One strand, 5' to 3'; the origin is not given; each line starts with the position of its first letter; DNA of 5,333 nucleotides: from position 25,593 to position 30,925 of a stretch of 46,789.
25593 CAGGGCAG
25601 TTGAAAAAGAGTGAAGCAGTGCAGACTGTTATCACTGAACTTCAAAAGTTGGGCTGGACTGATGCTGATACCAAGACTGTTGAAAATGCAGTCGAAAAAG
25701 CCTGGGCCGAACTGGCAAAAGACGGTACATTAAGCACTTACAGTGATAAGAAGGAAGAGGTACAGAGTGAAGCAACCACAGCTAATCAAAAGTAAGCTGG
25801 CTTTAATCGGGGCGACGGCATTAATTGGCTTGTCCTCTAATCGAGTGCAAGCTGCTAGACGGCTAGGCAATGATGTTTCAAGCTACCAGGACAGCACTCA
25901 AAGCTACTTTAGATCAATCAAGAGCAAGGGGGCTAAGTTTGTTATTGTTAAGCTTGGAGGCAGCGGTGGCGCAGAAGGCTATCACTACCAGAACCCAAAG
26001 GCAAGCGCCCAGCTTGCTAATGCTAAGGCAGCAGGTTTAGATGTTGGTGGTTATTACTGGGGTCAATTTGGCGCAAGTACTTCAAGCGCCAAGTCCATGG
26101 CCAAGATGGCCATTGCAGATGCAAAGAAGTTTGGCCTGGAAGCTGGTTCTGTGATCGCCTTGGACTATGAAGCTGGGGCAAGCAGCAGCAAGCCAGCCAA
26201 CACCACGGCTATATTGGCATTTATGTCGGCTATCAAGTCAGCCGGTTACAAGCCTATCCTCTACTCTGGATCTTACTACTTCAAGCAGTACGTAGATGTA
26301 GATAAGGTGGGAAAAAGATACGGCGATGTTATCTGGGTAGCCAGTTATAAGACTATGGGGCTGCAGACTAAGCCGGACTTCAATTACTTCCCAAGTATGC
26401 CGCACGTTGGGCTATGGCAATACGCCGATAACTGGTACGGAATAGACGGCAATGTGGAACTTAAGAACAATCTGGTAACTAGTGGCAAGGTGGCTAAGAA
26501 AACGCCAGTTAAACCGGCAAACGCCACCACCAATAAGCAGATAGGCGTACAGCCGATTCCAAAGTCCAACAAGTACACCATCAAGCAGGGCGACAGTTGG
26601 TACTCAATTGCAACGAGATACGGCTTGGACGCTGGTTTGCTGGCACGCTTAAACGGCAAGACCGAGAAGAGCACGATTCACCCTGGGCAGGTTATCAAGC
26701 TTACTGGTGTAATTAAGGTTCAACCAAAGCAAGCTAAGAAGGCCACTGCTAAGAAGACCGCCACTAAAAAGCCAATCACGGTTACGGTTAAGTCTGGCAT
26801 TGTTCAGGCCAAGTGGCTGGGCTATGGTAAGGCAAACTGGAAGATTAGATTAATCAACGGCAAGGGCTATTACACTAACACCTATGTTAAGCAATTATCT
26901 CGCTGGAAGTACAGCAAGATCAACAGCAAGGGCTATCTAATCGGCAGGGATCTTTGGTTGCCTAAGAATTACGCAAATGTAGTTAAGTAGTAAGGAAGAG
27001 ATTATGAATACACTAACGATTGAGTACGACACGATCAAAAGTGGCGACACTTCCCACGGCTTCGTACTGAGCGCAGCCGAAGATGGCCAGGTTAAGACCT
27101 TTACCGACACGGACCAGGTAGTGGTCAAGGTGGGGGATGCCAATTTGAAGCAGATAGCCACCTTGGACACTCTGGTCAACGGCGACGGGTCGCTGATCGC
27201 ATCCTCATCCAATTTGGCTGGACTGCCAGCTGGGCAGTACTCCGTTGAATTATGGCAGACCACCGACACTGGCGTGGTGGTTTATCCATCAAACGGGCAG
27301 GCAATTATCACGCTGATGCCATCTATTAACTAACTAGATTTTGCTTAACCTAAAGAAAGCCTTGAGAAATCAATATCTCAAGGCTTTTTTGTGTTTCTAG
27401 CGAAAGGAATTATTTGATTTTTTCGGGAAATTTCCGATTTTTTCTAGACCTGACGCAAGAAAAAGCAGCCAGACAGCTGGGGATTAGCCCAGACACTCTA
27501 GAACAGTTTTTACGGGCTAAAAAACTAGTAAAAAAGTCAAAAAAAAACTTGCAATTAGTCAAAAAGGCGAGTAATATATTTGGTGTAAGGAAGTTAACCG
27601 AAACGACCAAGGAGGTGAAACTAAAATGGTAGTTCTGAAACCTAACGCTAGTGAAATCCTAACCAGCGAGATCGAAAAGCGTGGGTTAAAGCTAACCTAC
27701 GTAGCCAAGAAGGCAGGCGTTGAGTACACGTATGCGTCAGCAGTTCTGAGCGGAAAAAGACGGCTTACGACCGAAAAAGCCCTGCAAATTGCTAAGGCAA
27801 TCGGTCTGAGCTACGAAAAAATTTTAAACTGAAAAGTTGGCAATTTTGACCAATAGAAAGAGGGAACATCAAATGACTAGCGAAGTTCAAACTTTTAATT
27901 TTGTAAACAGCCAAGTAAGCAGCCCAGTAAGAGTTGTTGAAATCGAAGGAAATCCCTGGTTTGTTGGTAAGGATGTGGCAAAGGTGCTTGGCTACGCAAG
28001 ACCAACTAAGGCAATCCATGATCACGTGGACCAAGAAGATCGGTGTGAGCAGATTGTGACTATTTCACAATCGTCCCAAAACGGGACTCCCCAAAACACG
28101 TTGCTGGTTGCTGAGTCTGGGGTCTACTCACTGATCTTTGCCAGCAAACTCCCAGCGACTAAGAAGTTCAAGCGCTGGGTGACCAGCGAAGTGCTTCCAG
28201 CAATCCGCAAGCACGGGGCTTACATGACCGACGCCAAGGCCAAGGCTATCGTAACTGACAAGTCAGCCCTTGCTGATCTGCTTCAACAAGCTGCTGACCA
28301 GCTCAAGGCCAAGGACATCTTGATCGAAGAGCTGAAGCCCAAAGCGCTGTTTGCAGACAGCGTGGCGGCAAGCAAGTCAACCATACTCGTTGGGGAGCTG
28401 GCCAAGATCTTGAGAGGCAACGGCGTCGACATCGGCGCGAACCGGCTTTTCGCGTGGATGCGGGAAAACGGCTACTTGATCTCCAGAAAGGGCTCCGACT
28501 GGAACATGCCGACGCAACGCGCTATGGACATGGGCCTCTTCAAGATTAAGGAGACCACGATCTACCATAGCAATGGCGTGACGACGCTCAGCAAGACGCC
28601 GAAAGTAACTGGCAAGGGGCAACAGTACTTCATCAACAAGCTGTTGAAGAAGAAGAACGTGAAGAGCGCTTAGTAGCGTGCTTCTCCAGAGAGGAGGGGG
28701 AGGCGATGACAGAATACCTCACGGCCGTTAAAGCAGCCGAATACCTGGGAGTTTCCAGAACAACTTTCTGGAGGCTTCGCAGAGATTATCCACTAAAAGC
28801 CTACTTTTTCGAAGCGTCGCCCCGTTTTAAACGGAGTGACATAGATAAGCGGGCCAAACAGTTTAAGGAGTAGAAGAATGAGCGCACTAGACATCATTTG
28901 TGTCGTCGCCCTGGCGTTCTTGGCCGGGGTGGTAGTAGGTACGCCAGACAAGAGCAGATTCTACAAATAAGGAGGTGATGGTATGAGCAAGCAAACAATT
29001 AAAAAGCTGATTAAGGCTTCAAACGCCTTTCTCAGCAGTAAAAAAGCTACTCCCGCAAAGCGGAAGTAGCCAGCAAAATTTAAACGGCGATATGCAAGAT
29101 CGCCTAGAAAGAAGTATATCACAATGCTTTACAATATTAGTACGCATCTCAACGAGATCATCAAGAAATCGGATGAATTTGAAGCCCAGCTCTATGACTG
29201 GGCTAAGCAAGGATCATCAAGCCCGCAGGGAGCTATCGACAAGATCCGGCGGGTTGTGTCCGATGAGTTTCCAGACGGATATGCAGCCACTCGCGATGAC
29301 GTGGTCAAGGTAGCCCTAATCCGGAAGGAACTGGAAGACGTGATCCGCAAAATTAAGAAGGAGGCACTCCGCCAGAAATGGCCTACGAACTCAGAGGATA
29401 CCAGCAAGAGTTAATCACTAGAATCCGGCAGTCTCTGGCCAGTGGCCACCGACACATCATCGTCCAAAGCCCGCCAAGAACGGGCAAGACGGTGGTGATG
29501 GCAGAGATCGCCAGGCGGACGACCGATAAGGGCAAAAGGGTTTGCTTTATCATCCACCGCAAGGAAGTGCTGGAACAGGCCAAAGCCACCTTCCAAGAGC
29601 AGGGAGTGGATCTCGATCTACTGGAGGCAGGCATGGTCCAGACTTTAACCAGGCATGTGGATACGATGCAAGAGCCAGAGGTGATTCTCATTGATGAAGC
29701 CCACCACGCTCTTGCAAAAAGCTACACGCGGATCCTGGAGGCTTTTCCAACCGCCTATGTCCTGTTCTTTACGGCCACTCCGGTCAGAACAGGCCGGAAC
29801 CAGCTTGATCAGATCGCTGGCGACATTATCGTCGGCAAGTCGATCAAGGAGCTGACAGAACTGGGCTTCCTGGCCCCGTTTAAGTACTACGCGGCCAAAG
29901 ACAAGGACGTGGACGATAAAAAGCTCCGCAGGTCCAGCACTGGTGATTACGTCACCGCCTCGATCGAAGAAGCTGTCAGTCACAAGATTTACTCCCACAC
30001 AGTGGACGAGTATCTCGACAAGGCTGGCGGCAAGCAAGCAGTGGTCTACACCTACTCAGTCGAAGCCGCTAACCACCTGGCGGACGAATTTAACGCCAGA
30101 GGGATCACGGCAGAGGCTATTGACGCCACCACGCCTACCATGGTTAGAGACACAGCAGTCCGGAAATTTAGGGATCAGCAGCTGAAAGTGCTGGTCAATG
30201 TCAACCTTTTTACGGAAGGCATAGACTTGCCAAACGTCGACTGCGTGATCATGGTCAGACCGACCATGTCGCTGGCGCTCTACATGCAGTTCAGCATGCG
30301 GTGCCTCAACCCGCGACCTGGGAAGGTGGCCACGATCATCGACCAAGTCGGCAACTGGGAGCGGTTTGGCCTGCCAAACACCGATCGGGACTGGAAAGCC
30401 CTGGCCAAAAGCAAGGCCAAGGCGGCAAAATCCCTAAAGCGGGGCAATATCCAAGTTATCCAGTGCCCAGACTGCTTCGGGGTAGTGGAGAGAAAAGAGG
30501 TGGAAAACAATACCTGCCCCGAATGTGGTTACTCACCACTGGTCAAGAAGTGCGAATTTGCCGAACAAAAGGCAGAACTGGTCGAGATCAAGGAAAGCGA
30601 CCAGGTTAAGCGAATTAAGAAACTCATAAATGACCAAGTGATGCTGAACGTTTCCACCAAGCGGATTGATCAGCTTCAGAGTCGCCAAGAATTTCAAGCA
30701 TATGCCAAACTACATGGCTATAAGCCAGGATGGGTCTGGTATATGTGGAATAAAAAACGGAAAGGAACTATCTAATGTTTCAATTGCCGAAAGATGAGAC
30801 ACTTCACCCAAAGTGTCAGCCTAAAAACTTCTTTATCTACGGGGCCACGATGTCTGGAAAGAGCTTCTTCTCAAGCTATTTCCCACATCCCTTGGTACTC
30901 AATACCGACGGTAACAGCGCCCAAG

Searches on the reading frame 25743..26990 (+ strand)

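Call 10: search_protein_families(library=phrogs, proteins=[window:25743-26990:+])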
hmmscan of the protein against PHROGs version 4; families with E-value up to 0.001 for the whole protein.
window:25743-26990:+ (415 aa): 8 families
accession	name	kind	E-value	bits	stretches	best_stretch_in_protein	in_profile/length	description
phrog_291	-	lysis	4.4e-74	251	2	21-253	88-322/509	endolysin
phrog_35916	-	unknown function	6.2e-34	118.8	1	43-246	7-212/488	-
phrog_6745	-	lysis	1.1e-31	111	1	42-406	6-289/396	endolysin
phrog_6219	-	lysis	2.7e-28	100.4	1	44-295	6-245/326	endolysin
phrog_28394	-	unknown function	1.8e-09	38.2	1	270-348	61-141/303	-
phrog_7348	-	lysis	8.8e-06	23.8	1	265-333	2094-2162/2564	endolysin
phrog_2742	-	lysis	8.5e-05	23.1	1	273-321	263-311/318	endolysin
phrog_380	-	lysis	0.00014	22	1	254-351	163-268/309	endolysin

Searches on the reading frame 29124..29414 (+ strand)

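Call 63: search_protein_families(library=pfam, proteins=[window:29124-29414:+], max_evalue=0.01)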
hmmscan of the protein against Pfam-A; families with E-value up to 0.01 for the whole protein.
window:29124-29414:+ (96 aa): 2 families
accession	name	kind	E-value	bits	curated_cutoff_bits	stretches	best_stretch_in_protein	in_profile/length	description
PF06780.16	Erp_C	-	0.0042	17.6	24.3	1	11-58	3-50/140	Erp protein C-terminus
PF19207.5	DUF5879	-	0.0091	15.8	27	1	35-85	5-55/273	Family of unknown function (DUF5879)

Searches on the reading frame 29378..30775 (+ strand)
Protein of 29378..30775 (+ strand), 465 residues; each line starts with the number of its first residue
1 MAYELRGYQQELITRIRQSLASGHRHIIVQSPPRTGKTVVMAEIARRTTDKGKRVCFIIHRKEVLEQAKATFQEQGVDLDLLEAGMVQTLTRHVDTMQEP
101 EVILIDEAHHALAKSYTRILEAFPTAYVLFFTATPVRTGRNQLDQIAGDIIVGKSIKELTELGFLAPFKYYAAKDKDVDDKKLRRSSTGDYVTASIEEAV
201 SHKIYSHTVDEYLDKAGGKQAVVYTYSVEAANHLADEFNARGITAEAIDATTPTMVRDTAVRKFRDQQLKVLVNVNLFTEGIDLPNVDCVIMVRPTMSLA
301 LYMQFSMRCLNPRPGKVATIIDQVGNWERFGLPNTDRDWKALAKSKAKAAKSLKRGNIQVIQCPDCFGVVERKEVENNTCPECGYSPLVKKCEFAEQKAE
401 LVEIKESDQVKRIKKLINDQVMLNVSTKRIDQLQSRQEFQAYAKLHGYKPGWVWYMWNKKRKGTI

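Call 10: search_protein_families(library=phrogs, proteins=[window:29378-30775:+])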
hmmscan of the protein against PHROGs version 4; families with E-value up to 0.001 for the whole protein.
window:29378-30775:+ (465 aa): 8 families
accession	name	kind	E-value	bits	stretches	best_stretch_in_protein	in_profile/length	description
phrog_16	-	DNA, RNA and nucleotide metabolism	2.7e-97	328.1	1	2-418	270-674/986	DNA helicase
phrog_16694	-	unknown function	1.6e-13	50.5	1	3-77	273-349/1010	-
phrog_9690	-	DNA, RNA and nucleotide metabolism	1.7e-09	38.1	1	95-311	36-255/306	DNA helicase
phrog_2488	-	DNA, RNA and nucleotide metabolism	3.6e-08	33.6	1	5-70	19-89/579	DNA helicase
phrog_27849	-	unknown function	4.5e-05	22.8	1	213-292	441-520/664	-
phrog_3830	-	unknown function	0.00059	19.1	0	102-139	400-440/1032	-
phrog_6891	-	other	0.00073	20.2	0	26-135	44-159/310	ATPase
phrog_25411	-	unknown function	0.00098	18.9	0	16-56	223-262/627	-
